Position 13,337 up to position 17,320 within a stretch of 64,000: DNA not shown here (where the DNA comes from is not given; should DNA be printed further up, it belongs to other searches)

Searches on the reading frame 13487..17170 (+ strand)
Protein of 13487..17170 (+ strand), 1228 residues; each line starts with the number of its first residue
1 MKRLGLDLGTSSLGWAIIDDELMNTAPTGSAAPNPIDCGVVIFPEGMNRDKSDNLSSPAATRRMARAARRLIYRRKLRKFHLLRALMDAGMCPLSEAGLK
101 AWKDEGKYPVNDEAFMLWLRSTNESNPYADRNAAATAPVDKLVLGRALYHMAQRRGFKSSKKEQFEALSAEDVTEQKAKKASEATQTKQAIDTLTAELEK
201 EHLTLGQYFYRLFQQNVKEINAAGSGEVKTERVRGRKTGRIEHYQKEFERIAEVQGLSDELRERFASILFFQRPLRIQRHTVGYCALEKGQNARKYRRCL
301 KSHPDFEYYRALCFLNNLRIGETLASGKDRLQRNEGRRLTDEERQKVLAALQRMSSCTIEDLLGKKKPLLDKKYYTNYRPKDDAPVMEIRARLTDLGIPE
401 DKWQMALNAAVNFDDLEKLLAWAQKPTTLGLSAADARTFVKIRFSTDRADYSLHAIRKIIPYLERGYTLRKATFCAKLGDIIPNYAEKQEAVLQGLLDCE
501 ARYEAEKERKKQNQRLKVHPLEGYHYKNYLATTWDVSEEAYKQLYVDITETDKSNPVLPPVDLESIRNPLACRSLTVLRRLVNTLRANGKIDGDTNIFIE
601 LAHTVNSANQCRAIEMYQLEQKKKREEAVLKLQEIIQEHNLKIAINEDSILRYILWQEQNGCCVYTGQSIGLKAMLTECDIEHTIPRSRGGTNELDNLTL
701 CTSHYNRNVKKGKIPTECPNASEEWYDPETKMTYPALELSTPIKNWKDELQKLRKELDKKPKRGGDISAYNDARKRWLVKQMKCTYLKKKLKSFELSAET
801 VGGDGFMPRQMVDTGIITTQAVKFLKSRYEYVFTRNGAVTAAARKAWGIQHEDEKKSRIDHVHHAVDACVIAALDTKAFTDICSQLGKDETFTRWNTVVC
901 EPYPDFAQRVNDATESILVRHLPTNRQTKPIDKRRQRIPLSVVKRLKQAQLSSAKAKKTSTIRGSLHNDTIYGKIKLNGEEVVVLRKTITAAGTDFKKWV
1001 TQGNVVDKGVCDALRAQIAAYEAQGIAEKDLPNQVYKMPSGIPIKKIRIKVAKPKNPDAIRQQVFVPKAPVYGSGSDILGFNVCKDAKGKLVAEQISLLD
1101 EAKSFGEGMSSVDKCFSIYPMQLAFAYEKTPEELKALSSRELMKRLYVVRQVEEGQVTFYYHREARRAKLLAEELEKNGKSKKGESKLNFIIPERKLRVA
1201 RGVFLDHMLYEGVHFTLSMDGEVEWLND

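Call 10: find_homologous_proteins(query=window:13487-17170:+, max_evalue=1e-20)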
Query window:13487-17170:+ (1228 aa): 999 proteins with E <= 1e-20 among 8000 candidates; the best 120 are listed.
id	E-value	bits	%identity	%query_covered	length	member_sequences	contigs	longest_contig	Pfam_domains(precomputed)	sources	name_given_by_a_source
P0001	0.0e+0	2806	100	100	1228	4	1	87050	PF13395.13,PF18470.7,PF18541.8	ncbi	-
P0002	0.0e+0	2504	88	100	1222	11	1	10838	PF13395.13,PF18470.7,PF18541.8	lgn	-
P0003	0.0e+0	2397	85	100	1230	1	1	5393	PF13395.13,PF18470.7,PF18541.8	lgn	-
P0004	0.0e+0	2185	77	100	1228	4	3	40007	PF13395.13,PF18470.7,PF18541.8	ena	-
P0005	0.0e+0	2036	76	95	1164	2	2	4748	PF13395.13,PF18470.7,PF18541.8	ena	-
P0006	0.0e+0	1925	69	100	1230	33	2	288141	PF13395.13,PF18541.8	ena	-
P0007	0.0e+0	1467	56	100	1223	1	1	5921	PF13395.13,PF18541.8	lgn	-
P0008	0.0e+0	1427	56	100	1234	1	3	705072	PF13395.13,PF18541.8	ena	-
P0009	0.0e+0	1343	52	100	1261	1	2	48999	PF13395.13,PF18541.8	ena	-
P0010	0.0e+0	1333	52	100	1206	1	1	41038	PF13395.13,PF18541.8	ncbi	-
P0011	0.0e+0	1330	53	100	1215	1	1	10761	PF13395.13,PF18541.8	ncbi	-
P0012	0.0e+0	1330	53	100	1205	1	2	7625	PF13395.13,PF18541.8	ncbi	-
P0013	0.0e+0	1319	53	100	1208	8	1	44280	PF13395.13,PF18541.8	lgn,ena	-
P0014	0.0e+0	1315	53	100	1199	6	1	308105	PF13395.13,PF18541.8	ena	-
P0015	0.0e+0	1304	51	100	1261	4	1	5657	PF13395.13,PF18541.8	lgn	-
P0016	0.0e+0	1287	51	100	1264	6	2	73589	PF13395.13,PF18541.8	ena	-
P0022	0.0e+0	1206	49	100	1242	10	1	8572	PF13395.13,PF18541.8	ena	-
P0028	0.0e+0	1109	46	100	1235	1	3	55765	PF13395.13,PF18541.8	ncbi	-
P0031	0.0e+0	1088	47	100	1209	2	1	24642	PF13395.13,PF18470.7,PF18541.8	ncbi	-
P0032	0.0e+0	1079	46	100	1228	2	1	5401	PF13395.13,PF18541.8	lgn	-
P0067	3.4e-205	703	37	100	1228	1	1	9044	PF13395.13,PF18470.7,PF18541.8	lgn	-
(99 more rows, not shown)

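Call 11: search_solved_structures(query=window:13487-17170:+)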
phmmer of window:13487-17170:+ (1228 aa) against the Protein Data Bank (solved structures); distinct sequences matched with E-value up to 0.001: 33.
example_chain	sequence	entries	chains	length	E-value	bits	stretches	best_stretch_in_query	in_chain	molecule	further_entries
9ar4_A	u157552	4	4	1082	9.9e-23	83.4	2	557-731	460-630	CRISPR-associated endonuclease Cas9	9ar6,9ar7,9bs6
8hnt_A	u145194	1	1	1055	3.7e-22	81.5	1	539-714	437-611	CRISPR-associated endonuclease Cas9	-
8jtj_A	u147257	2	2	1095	7.4e-22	80.5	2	562-730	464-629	CRISPR-associated endonuclease Cas9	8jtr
8ja0_A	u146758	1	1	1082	4.1e-21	78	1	553-727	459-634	CRISPR-associated endonuclease Cas9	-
6kc8_A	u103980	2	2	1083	4.1e-21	78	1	553-727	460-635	CRISPR-associated endonuclease Cas9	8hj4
6jdq_A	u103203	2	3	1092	4.4e-21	77.9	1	553-727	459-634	CRISPR-associated endonuclease Cas9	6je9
8uzb_A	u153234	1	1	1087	4.9e-21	77.7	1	558-730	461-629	CRISPR-associated endonuclease Cas9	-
8hnw_A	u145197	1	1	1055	8.8e-21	76.9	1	538-714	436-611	CRISPR-associated endonuclease Cas9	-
8uza_A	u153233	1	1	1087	1.2e-20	76.4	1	562-730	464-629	CRISPR-associated endonuclease Cas9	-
6jdv_A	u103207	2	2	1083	8.2e-20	73.7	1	553-726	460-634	CRISPR-associated endonuclease Cas9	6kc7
8hnv_A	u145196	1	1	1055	1.1e-19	73.3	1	538-714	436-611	CRISPR-associated endonuclease Cas9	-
6je4_A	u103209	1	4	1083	9.2e-19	70.2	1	553-726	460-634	CRISPR-associated endonuclease Cas9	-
21dz_A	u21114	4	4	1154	2.7e-17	65.4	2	552-747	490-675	CRISPR-associated endonuclease Cas9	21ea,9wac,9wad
6je3_A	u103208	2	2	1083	1.8e-16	62.6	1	553-727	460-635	CRISPR-associated endonuclease Cas9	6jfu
8iyq_A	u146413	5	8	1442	9.6e-14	53.6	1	601-707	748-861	deadCbCas9 | CbCas9 effector-1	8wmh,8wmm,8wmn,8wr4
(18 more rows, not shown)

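Call 12: search_protein_families(library=ncbifam, proteins=[window:13487-17170:+])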
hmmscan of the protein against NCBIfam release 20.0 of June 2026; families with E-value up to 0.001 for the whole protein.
window:13487-17170:+ (1228 aa): 3 families
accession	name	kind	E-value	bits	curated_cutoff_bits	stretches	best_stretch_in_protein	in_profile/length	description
TIGR01865.2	cas_Csn1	equivalog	3.4e-113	379.9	100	1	3-1064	2-906/1070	type II CRISPR RNA-guided endonuclease Cas9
NF049971.1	CRISPR_Cas9d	exception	9.2e-25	87.4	375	2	563-731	458-615/986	type II CRISPR RNA-guided endonuclease Cas9d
NF040563.1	guided_IscB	equivalog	3.5e-06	26.4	175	1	651-718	183-244/314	RNA-guided endonuclease IscB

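Call 15: find_related_loci(query=A1, collection=genome_contigs, flank=6000)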
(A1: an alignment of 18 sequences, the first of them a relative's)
Query A1 (1228 aa) in genome_contigs; peptide patterns used: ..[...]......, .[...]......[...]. (x = any residue, [..] = any of these).
600 stretches matched a pattern (row limit reached: there are more); 586 encode a relative of the query (tblastn E <= 1e-3); the best 80 are kept; 79 distinct loci.
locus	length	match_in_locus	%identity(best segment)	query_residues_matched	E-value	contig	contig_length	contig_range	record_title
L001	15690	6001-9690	69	1-1228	0e+0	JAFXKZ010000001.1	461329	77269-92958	MAG: Kiritimatiellae bacterium isolate RGIG6510 Sheep_Rectum.Co__c130541, whole genome shotgun sequence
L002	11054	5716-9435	50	1-1227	0e+0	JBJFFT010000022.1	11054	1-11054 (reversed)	MAG: Candidatus Spyradenecus sp. isolate EHIM02_bin.006 NODE_1230_length_11054_cov_6.908628, whole genome shotgun sequen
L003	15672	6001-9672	47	1-1227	0e+0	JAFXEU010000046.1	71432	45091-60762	MAG: Kiritimatiellae bacterium isolate RGIG6350 Sheep_Rectum-4__c395765, whole genome shotgun sequence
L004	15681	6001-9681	46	1-1227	0e+0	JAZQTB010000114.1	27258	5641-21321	MAG: Kiritimatiellia bacterium isolate T1900045194_TC20190190.MAGScoT_cleanbin_000023 SGB_5306_k141_2927746, whole genom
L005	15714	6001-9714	49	1-1227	0e+0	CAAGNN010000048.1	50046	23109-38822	MAG TPA_asm: Kiritimatiellae bacterium, isolate HGM23427, WGS project CAAGNN010000000 data, contig: SRS476839_99_k119_79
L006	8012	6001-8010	57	1-654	0e+0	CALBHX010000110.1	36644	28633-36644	MAG TPA_asm: uncultured Lentisphaeraceae bacterium isolate SRR1747054_bin.45_CONCOCT_v1.1_MAG genome assembly, contig: E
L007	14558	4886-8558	45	1-1227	0e+0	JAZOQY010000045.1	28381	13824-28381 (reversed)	MAG: Kiritimatiellia bacterium isolate T1900045564_YK20190258.MAGScoT_cleanbin_000015 SGB_7927_k141_1160258, whole genom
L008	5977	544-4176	38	1-1225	0e+0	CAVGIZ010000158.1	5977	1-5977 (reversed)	Anaerovoracaceae bacterium isolate H07613-L1_cleanbin_000024 genome assembly, contig: Spades_H07613-L1_contig_4831, whol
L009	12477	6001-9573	36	4-1225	0e+0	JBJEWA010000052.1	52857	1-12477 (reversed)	MAG: Kiritimatiellia bacterium isolate LOHA43_bin.016 NODE_225_length_52857_cov_8.774630, whole genome shotgun sequence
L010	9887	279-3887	38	2-1228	0e+0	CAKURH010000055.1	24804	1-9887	MAG: uncultured Kiritimatiellaeota bacterium isolate REFINED_METABAT215_TOP10_CONTIGS_1500_ASSEMBLY_K77_MERGED__Hadza_Ph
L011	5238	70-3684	37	2-1226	0e+0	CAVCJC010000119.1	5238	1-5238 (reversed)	Lachnospira hominis isolate H07663-L1_cleanbin_000031 genome assembly, contig: Spades_H07663-L1_contig_8968, whole genom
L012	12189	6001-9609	38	2-1228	0e+0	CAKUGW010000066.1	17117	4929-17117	MAG: uncultured Kiritimatiellaeota bacterium isolate REFINED_METABAT215_TOP10_CONTIGS_1500_ASSEMBLY_K77_MERGED__Nepal_Mo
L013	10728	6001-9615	37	2-1226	0e+0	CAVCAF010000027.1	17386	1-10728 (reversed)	Azospirillum sp. 51_20 isolate H07660-L1_cleanbin_000021 genome assembly, contig: Spades_H07660-L1_contig_1190, whole ge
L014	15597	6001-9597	36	1-1227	0e+0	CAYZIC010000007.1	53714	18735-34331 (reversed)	MAG TPA_asm: uncultured Lentisphaeraceae bacterium isolate SRP335695_co1_6 genome assembly, contig: NODE_235_length_5371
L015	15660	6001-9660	37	2-1227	0e+0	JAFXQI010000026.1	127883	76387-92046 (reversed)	MAG: Kiritimatiellae bacterium isolate RGIG6649 Sheep_Rumen-1__c434, whole genome shotgun sequence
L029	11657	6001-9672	32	2-1228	1e-148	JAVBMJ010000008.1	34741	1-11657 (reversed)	MAG: Rikenellaceae bacterium isolate EPI_MAG_00048 c_000001902326, whole genome shotgun sequence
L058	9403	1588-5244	31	2-1228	8e-135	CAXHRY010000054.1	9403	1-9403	MAG: uncultured Alistipes sp. isolate ena-SAMPLE-TAB-22-03-2024-10:43:23:856-115569 genome assembly, contig: NODE_33749_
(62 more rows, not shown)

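Call 30: find_encoding_contigs(protein=P0001, flank=3000, max_places=2)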
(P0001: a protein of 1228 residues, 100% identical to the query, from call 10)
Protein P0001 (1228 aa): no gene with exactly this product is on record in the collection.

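Call 31: find_encoding_contigs(protein=P0002, flank=4000, max_places=2)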
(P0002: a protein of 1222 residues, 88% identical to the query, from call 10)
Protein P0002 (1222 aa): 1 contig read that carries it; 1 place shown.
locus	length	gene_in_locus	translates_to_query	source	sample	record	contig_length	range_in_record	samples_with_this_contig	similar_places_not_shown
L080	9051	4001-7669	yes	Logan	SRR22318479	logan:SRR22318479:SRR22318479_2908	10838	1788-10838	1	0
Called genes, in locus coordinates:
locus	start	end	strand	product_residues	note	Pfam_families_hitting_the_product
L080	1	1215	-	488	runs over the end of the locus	PF21211:FkbH_N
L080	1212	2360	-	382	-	PF13439:Glyco_transf_4 (weak), PF13579:Glyco_trans_4_4, PF13692:Glyco_trans_1_4, PF13524:Glyco_trans_1_2 (weak)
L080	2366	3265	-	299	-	PF00288:GHMP_kinases_N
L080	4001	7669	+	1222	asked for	PF18470:Cas9_a (weak), PF13395:HNH_4, PF18541:RuvC_III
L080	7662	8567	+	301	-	PF01867:Cas_Cas1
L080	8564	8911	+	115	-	PF20803:PaaX_M (weak), PF09827:CRISPR_Cas2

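Call 32: find_encoding_contigs(protein=P0004, flank=4000, max_places=2)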
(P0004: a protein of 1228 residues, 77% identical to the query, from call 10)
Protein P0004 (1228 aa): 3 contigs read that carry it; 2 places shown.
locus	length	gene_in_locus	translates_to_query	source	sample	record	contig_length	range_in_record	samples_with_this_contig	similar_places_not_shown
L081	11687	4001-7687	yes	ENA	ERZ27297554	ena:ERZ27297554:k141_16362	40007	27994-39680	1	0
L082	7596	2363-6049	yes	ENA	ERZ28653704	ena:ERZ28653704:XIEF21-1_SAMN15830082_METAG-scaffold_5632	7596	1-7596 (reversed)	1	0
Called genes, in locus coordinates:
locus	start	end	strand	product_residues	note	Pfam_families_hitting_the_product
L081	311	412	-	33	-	-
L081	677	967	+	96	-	PF13560:HTH_31 (weak), PF01381:HTH_3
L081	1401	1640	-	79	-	-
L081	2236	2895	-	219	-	-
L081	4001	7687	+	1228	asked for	PF18470:Cas9_a (faint), PF13395:HNH_4, PF18541:RuvC_III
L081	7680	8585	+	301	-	PF01867:Cas_Cas1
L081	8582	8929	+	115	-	PF20803:PaaX_M (weak), PF09827:CRISPR_Cas2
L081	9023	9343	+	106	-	-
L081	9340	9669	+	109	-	-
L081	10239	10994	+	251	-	PF18291:HU-HIG (weak), PF14848:HU-DNA_bdg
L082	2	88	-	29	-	?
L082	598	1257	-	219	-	-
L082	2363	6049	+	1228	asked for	PF18470:Cas9_a (faint), PF13395:HNH_4, PF18541:RuvC_III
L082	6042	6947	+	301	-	PF01867:Cas_Cas1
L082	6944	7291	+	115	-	PF20803:PaaX_M (weak), PF09827:CRISPR_Cas2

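Call 33: find_encoding_contigs(protein=P0008, flank=4000, max_places=1)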
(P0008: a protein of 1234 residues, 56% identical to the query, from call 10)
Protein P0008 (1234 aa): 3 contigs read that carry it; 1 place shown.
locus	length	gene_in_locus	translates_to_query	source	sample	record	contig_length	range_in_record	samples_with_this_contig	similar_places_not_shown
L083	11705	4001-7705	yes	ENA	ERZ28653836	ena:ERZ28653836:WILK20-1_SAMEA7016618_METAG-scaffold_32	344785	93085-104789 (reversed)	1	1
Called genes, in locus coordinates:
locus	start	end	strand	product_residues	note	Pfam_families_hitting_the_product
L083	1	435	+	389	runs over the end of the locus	PF00155:Aminotran_1_2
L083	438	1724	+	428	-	PF02885:Glycos_trans_3N, PF00591:Glycos_transf_3, PF07831:PYNP_C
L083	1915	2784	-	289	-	PF01634:HisG, PF08029:HisG_C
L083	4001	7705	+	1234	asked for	PF13395:HNH_4 (weak), PF18541:RuvC_III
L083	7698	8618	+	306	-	PF01867:Cas_Cas1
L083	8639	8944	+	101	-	PF09827:CRISPR_Cas2, PF20803:PaaX_M (weak)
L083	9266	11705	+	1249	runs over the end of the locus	PF02837:Glyco_hydro_2_N, PF22666:Glyco_hydro_2_N2, PF00703:Glyco_hydro_2 (weak), PF02836:Glyco_hydro_2_C, PF02929:Bgal_small_N, PF00754:F5_F8_type_C, PF22633:F5_F8_type_C_2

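Call 34: find_encoding_contigs(protein=P0009, flank=4000, max_places=1)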
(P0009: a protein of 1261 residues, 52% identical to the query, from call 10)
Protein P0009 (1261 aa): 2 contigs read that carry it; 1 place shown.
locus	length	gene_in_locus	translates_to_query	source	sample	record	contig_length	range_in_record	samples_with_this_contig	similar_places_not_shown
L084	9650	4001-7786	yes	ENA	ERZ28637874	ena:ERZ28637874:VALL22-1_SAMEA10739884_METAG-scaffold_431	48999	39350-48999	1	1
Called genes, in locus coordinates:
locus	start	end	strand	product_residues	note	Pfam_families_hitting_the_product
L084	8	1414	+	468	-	PF00753:Lactamase_B, PF12706:Lactamase_B_2, PF16661:Lactamase_B_6, PF10996:Beta-Casp, PF07521:RMMBL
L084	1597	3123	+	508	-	PF05362:Lon_C (faint), PF13541:ChlI, PF00493:MCM (faint), PF01078:Mg_chelatase, PF07728:AAA_5, PF13335:Mg_chelatase_C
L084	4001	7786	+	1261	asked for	PF13395:HNH_4, PF18541:RuvC_III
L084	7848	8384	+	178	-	PF01867:Cas_Cas1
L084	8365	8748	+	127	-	PF01867:Cas_Cas1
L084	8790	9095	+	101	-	PF09827:CRISPR_Cas2, PF20803:PaaX_M (weak)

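Call 35: find_encoding_contigs(protein=P0010, flank=4000, max_places=1)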
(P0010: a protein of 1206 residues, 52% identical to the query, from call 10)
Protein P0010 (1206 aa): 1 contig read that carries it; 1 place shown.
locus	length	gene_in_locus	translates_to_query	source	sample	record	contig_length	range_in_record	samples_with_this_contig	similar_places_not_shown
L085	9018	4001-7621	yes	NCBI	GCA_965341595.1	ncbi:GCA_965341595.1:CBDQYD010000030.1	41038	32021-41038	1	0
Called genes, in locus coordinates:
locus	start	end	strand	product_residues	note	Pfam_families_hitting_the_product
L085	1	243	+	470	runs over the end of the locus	PF01406:tRNA-synt_1e, PF01921:tRNA-synt_1f (faint), PF09334:tRNA-synt_1g (faint), PF00133:tRNA-synt_1 (weak), PF09190:DALR_2, PF23493:CysS_C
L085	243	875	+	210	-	PF13521:AAA_28 (weak), PF02223:Thymidylate_kin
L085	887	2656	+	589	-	PF01268:FTHFS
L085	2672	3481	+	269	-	PF02548:Pantoate_transf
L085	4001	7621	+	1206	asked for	PF13395:HNH_4, PF18541:RuvC_III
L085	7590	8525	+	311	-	PF01867:Cas_Cas1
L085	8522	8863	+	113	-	PF20803:PaaX_M (weak), PF09827:CRISPR_Cas2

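Call 36: find_encoding_contigs(protein=P0014, flank=4000, max_places=1)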
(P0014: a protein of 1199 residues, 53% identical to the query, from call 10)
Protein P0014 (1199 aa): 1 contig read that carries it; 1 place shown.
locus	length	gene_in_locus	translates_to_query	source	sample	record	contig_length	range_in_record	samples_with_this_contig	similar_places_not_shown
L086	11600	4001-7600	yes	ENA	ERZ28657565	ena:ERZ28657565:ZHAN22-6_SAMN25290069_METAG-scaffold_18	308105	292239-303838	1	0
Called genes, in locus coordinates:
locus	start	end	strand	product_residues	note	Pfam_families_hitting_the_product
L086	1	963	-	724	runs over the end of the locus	PF00884:Sulfatase, PF01663:Phosphodiest, PF16347:SGSH_C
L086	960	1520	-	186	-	-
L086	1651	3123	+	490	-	PF02690:Na_Pi_cotrans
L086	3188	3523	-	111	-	-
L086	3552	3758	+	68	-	-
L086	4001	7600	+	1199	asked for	PF13395:HNH_4, PF18541:RuvC_III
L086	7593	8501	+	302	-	PF01867:Cas_Cas1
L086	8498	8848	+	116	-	PF09827:CRISPR_Cas2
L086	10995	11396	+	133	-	PF00581:Rhodanese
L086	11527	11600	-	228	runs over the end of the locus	-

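Call 37: find_encoding_contigs(protein=P0022, flank=4000, max_places=1)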
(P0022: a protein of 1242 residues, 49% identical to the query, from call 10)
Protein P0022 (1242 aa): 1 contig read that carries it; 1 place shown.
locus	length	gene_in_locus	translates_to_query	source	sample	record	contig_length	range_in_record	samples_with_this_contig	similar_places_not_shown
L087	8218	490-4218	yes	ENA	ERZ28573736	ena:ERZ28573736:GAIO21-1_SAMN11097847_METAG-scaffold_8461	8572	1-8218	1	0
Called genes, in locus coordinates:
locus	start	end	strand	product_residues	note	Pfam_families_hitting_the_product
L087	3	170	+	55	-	?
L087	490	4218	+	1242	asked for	PF13395:HNH_4, PF18541:RuvC_III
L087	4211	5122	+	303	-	PF01867:Cas_Cas1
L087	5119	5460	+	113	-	PF20803:PaaX_M (weak), PF09827:CRISPR_Cas2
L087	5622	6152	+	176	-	-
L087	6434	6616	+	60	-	-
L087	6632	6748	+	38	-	-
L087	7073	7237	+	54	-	-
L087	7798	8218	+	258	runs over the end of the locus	?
